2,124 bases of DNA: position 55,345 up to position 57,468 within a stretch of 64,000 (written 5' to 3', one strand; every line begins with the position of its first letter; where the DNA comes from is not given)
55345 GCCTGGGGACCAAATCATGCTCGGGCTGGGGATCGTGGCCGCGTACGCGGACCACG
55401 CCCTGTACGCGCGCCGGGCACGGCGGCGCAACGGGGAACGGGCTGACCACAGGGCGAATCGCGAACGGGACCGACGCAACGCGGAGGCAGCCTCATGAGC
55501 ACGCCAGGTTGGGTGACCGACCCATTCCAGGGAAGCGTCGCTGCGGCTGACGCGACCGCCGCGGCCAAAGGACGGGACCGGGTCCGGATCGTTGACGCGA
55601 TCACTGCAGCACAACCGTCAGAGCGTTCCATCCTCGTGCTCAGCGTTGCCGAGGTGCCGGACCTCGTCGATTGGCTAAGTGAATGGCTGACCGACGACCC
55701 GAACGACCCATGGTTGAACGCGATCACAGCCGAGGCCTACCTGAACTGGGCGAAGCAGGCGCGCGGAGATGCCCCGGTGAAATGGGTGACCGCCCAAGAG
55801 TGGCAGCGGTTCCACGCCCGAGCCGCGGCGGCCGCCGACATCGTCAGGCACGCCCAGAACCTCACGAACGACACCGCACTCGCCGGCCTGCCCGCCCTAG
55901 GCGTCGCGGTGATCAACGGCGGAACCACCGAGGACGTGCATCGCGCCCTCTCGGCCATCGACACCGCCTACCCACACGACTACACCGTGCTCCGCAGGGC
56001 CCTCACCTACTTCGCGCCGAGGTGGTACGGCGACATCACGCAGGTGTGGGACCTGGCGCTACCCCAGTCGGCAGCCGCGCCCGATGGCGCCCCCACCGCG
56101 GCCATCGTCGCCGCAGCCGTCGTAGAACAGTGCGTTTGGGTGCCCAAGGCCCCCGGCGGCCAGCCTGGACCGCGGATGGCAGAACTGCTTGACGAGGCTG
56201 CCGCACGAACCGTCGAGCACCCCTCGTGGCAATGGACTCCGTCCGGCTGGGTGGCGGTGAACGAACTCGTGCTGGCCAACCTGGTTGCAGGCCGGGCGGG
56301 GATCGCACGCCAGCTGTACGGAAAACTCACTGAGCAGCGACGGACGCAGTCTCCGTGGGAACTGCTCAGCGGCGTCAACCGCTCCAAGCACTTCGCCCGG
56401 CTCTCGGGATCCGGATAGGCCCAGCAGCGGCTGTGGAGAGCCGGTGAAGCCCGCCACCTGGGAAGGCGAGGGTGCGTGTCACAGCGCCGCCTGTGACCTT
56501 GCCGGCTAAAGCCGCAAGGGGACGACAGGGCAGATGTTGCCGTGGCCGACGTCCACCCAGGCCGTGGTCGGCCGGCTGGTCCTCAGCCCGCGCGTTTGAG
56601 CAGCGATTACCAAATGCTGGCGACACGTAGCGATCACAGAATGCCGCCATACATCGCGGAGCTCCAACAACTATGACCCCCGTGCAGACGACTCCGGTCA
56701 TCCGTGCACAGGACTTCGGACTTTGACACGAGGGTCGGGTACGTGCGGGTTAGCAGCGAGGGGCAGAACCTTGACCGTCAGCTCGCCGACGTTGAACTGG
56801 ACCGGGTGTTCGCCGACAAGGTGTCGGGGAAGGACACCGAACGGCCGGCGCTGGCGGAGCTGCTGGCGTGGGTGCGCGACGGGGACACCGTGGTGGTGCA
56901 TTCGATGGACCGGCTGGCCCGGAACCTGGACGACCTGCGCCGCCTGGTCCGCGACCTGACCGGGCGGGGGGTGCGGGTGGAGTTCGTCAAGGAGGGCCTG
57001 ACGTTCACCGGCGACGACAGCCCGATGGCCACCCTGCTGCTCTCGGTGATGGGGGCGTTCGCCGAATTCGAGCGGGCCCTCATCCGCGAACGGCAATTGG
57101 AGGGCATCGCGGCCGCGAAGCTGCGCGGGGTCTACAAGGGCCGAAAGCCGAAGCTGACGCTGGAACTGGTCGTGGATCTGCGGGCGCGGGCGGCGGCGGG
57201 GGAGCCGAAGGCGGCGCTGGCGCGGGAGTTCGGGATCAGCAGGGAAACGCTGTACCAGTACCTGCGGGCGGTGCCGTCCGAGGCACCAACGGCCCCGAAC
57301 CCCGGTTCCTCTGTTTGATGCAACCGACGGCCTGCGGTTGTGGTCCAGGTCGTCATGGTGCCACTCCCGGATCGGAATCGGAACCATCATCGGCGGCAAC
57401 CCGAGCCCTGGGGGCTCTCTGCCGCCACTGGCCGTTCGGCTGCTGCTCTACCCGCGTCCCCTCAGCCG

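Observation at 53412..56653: Transposon cargo of unknown function (M16-like peptidase + partner) bracketed by its own inverted repeats: possible nested mini-element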

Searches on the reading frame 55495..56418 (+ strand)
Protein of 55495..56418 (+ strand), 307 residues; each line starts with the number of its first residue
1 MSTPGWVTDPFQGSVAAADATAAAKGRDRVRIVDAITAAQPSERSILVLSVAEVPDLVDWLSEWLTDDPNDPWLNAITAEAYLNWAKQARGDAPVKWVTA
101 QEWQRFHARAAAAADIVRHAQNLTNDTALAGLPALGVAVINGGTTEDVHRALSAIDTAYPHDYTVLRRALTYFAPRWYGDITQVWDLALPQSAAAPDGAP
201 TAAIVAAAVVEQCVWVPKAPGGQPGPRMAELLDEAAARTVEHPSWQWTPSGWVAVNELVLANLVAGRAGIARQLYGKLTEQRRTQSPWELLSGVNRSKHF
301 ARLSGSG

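Call 4: search_protein_families(library=pfam, proteins=[window:55495-56418:+], max_evalue=0.01)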
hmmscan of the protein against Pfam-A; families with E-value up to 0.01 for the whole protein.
window:55495-56418:+ (307 aa): 0 families

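Call 11: find_encoding_contigs(protein=window:55495-56418:+, flank=10000, max_places=10)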
Protein window:55495-56418:+ (307 aa): 4 contigs read that carry it; 4 places shown.
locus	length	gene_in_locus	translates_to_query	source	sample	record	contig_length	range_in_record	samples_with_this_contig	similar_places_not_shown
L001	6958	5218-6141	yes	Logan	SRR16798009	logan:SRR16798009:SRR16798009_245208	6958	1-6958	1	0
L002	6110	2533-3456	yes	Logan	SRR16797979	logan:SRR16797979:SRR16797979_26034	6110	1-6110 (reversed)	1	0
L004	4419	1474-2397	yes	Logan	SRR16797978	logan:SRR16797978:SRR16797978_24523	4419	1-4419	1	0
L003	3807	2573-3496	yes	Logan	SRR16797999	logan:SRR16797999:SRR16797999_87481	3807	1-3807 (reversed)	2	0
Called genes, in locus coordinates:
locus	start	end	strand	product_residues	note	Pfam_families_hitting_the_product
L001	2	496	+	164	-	?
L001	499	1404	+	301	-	PF05621:TniB, PF13401:AAA_22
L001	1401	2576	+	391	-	PF06527:TniQ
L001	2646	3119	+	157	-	PF00239:Resolvase, PF02796:HTH_7 (weak)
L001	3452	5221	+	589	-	PF05193:Peptidase_M16_C (weak)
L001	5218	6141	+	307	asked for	-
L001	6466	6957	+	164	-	?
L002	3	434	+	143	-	?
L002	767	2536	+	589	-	PF05193:Peptidase_M16_C (weak)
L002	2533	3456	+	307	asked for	-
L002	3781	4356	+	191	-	PF00239:Resolvase, PF02796:HTH_7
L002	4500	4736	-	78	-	-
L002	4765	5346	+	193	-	-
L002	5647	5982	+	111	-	-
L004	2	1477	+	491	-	?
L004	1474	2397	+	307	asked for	-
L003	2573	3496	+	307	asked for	-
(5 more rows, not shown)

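Call 13: find_homologous_proteins(query=window:55495-56418:+)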
Query window:55495-56418:+ (307 aa): 2 proteins with E <= 0.001 among 8000 candidates.
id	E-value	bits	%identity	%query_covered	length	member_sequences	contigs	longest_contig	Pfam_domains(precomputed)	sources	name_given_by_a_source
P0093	8.2e-200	680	100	100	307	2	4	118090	-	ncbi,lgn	-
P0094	8.0e-77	277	55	86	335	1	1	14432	-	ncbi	-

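Call 43: search_protein_families(library=pfam, proteins=[window:55495-56418:+], max_evalue=5)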
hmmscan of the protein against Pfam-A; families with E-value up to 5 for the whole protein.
window:55495-56418:+ (307 aa): 0 families

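Call 44: search_protein_families(library=ncbifam, proteins=[window:55495-56418:+], max_evalue=0.01)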
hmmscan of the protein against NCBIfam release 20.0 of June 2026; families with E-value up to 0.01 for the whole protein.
window:55495-56418:+ (307 aa): 0 families

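Call 47: find_homologous_proteins(query=A1, max_evalue=0.001)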
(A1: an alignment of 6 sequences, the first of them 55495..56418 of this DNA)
Query A1 (6 sequences) (307 aa, profile of the alignment): 37 proteins with E <= 0.001 among 8000 candidates.
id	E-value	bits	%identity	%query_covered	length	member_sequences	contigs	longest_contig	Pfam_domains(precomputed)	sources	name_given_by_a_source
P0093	3.5e-136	472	100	100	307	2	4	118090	-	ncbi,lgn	-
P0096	8.4e-123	428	21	69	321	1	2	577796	-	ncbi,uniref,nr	ncbi:hypothetical protein [Asanoa iriomotensis]|uniref:DUF4034 domain-containing protein n=1 Tax=Asa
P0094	9.0e-115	401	55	86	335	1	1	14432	-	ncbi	-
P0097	3.3e-98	347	22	36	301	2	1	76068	-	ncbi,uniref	ncbi:hypothetical protein [Asanoa sp. NPDC050611]|uniref:hypothetical protein n=1 Tax=Asanoa sp. NPD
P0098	1.2e-92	329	22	66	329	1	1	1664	-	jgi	jgi:hypothetical protein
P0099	6.1e-92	326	24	36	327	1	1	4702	-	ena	-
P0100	6.6e-91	323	21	41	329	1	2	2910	-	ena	-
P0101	1.5e-90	322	30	21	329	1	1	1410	-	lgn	-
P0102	2.7e-90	321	21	24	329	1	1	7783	-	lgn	-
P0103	3.0e-89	317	22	64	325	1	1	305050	-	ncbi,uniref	ncbi:hypothetical protein ACTMTJ_20375 [Phytohabitans sp. LJ34]|uniref:hypothetical protein n=1 Tax=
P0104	5.8e-89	316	24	63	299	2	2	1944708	-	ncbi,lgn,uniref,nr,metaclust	ncbi:hypothetical protein SAMN05421684_5635 [Asanoa ishikariensis]|uniref:DUF4034 domain-containing 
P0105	2.4e-88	314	23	76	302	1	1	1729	-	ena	-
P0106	1.7e-87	312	26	40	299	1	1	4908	-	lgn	-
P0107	1.2e-86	309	25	52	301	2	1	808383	-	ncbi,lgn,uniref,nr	ncbi:hypothetical protein SAMN05421812_101466 [Asanoa hainanensis]|uniref:DUF4034 domain-containing 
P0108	1.7e-85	305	24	21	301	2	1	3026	-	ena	-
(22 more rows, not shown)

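Call 60: predict_structure(alignment_id=A2)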
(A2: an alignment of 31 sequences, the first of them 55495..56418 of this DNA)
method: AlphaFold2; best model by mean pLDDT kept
length: 307 residues; sequences in the alignment: 31
mean_pLDDT: 84.2   pTM: 0.84
mean pLDDT of the five models: 84.2, 84.2, 83.3, 82.8, 81.8
residues with pLDDT >= 90: 155; 70-90: 104; 50-70: 35; < 50: 13
segments of 3 or more residues with pLDDT < 50: 1-5, 290-294
pLDDT, mean of each block of 10 residues (from residue 1): 49 80 95 89 86 94 96 94 91 80 93 95 80 91 90 85 89 87 93 95 94 71 78 97 89 88 89 83 55 52 55
secondary structure, 60 per line:
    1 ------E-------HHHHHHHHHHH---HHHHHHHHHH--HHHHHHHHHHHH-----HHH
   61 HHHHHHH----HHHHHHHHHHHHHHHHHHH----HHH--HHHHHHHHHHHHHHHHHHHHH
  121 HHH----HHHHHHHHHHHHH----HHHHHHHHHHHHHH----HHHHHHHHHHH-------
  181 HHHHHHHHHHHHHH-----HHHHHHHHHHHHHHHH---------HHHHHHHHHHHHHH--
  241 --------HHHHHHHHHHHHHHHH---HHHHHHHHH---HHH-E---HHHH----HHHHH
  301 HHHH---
elements in order: H15-25 H29-38 H41-52 H58-67 H72-90 H100-123 H128-140 H145-158 H163-173 H181-194 H200-215 H225-238 H249-264 H268-276 H288-291 H296-304

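Call 64: fold_search(model_id=the predicted structure, library=pdb)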
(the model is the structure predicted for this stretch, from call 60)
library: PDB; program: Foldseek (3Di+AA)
matches with E <= 10: 719; with E <= 0.001: 0
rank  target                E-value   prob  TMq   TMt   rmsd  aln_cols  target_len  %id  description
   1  9rtt_Q                4.2e-03  1.00  0.32  0.14  14.1       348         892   13  Activated Elongation Complex with IWS1 and ELOF1 (released 2025-09-03)
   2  5udi_A                1.4e-02  1.00  0.42  0.31  10.3       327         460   14  IFIT1 monomeric mutant (L457E/L464E) with m7Gppp-AAAA (syn and anti conformations of cap) (released 2017-03-01)
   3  4j0u                  2.0e-02  1.00  0.36  0.25  15.3       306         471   10  Crystal structure of IFIT5/ISG58 (released 2013-02-13)
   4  3fp3                  2.1e-02  1.00  0.39  0.27  11.7       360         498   13  Crystal structure of Tom71 (released 2009-07-28)
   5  9hvq_Q                2.1e-02  0.99  0.32  0.14  14.7       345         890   14  Structure of the transcribing Pol II-DSIF-PAF-SPT6-RECQL5 complex (released 2025-07-16)
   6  5w5h_A                2.2e-02  1.00  0.44  0.33   9.9       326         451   14  Human IFIT1 dimer with m7Gppp-AAAA (released 2017-07-19)
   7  5udk_A                2.3e-02  1.00  0.42  0.31  10.3       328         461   14  IFIT1 monomeric mutant (L457E/L464E) with PPP-AAAA (released 2017-03-01)
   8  6c6k_A                3.0e-02  1.00  0.43  0.33   7.8       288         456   15  Structural basis for preferential recognition of cap 0 RNA by a human IFIT1-IFIT3 protein complex (released 2018-04-04)
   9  7t1s_A                3.2e-02  0.99  0.32  0.38   9.9       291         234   13  Crystal structure of a bacterial sterol transporter (released 2022-12-14)
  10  8chy                  3.6e-02  1.00  0.35  0.38  12.1       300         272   12  Crystal structure of an 8-repeat consensus TPR superhelix with Zinc. (released 2024-02-21)
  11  4hot_A                3.7e-02  1.00  0.37  0.26  13.5       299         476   10  Crystal Structure of Full-Length Human IFIT5 with 5`-triphosphate Oligoadenine (released 2013-01-23)
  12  9g8o_B                3.9e-02  0.97  0.30  0.14  12.5       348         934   13  human 40S ribosome bound by a SKI238-exosome complex (released 2024-10-16)
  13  8re6_A                4.2e-02  1.00  0.36  0.28   8.1       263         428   14  Aspartyl/Asparaginyl beta-hydroxylase (AspH) R735Q variant in complex with Mn, 2-oxoglutarate and a Factor X derived p (released 2024-12-18)
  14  1w3b_A                4.2e-02  0.99  0.35  0.29  13.4       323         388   11  The superhelical TPR domain of O-linked GlcNAc transferase reveals structural similarities to importin alpha. (released 2004-09-09)
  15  8hmd_C                4.2e-02  0.87  0.28  0.09  16.0       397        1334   11  base module state 2 of Tetrahymena IFT-A (released 2023-06-14)
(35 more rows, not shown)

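Call 66: search_protein_families(library=pfam, alignment_id=A2, max_evalue=1)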
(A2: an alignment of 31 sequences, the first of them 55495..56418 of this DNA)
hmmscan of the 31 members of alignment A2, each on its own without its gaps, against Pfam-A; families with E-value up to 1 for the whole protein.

A. member 1, window:55495-56418:+ (307 aa): 0 families

B. families by the number of members that match (of 31 scanned): 18 families
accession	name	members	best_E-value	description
PF13428.12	TPR_14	9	0.0082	Tetratricopeptide repeat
PF14559.12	TPR_19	7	0.017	Tetratricopeptide repeat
PF12583.14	TPPII_C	6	0.00033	Tripeptidyl peptidase II, C-terminal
PF13226.11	DUF4034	3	0.0028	Domain of unknown function (DUF4034)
PF00702.32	Hydrolase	1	8e-05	haloacid dehalogenase-like hydrolase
PF01129.24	ART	1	0.011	NAD:arginine ADP-ribosyltransferase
PF19751.4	DUF6238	1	0.014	Family of unknown function (DUF6238)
PF13419.12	HAD_2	1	0.029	Haloacid dehalogenase-like hydrolase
PF01239.28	PPTA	1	0.13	Protein prenyltransferase alpha subunit repeat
PF08544.19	GHMP_kinases_C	1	0.14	GHMP kinases C terminal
PF23914.1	TPR_CcmH_CycH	1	0.14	Cytochrome c-type biogenesis protein H TPR domain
PF20192.3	DUF6555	1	0.15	Family of unknown function (DUF6555)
PF22624.1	AASDHPPT_N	1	0.16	4'-phosphopantetheinyl transferase, N-terminal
PF14019.11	DUF4235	1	0.17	Protein of unknown function (DUF4235)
PF00552.27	IN_DBD_C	1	0.19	Integrase DNA binding domain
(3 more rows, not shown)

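Call 67: search_protein_families(library=padloc, proteins=[window:55495-56418:+], max_evalue=0.01)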
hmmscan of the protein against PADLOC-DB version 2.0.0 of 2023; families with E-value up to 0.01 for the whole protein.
window:55495-56418:+ (307 aa): 0 families

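Call 97: search_protein_representatives(alignment_id=A2)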
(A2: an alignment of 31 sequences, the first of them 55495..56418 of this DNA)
Query: 31 sequences, 319 profile positions. Proteins with E-value up to 0.001 (for the whole library): 8653; up to 1e-10: 3986; up to 1e-30: 725. The best 150 are listed.
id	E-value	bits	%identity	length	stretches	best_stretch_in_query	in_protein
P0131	1.4e-149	514.0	-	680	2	10-314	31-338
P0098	1.9e-138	477.4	-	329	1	6-316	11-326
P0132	1.3e-121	422.2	-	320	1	4-316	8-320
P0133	4.1e-120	417.2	-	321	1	4-314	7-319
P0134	2.5e-113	394.9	-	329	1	6-317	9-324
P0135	5.1e-113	393.9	-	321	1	3-318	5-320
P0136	1.3e-112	392.5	-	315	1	8-316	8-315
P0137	1.5e-111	389.1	-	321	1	8-316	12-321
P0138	1.2e-110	386.1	-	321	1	6-307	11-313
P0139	1.3e-109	382.8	-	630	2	12-316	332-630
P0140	4.7e-109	380.9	-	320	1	3-316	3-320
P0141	9.8e-109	379.8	-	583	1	8-313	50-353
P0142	1.5e-107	375.9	-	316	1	5-316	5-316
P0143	2.1e-107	375.4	-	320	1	7-314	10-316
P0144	4.4e-107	374.4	-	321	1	5-317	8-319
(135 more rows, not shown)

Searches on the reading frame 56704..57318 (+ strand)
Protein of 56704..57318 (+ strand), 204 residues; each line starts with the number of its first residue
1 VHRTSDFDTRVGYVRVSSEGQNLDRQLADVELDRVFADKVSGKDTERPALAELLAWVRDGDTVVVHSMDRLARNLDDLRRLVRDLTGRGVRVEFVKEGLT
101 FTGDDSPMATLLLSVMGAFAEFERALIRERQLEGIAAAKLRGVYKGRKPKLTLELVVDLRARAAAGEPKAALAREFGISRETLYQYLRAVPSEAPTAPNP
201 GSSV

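Call 4: search_protein_families(library=pfam, proteins=[window:56704-57318:+], max_evalue=0.01)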
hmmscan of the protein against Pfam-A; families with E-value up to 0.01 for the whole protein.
window:56704-57318:+ (204 aa): 7 families
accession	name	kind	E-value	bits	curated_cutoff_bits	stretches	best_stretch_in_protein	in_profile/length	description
PF00239.26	Resolvase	-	4.1e-37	127.9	23.3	1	11-143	2-144/145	Resolvase, N terminal domain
PF02796.21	HTH_7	-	1.1e-10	41.9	23.8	1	146-189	1-44/45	Helix-turn-helix domain of resolvase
PF13518.12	HTH_28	-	0.00017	22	25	1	162-188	8-34/52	Helix-turn-helix domain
PF13384.12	HTH_23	-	0.0034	17.6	24.6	1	162-189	14-40/50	Homeodomain-like domain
PF04218.19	CENP-B_N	-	0.0063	16.6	21.2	0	166-187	22-43/53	CENP-B N-terminal DNA-binding domain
PF04967.18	HTH_10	-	0.0066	16.7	23.1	0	171-190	28-47/53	HTH DNA binding domain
PF13309.12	HTH_22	-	0.0067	16.9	29.6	0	172-188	47-63/63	HTH domain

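Call 44: search_protein_families(library=ncbifam, proteins=[window:56704-57318:+], max_evalue=0.01)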
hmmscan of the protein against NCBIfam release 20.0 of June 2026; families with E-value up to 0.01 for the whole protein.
window:56704-57318:+ (204 aa): 5 families
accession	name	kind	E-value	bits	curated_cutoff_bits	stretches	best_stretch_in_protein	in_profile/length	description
NF041201.1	recomb_XisF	equivalog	5.9e-16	58.4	375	1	10-139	1-137/465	fdxN element excision recombinase XisF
NF009949.0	PRK13413.1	equivalog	1.2e-15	57.8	272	1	12-191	4-197/203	master DNA invertase Mpi family serine-type recombinase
NF047343.1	SCCmet_CcrB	equivalog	7.4e-14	51.3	900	1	27-149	40-162/542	cassette chromosome recombinase CcrB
NF033518.0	transpos_IS607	equivalog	1.3e-05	24.8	110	1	9-74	55-133/187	IS607 family transposase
NF049883.1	resolv_YneB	equivalog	0.0025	17.3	175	1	28-136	33-140/211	YneB family resolvase-like protein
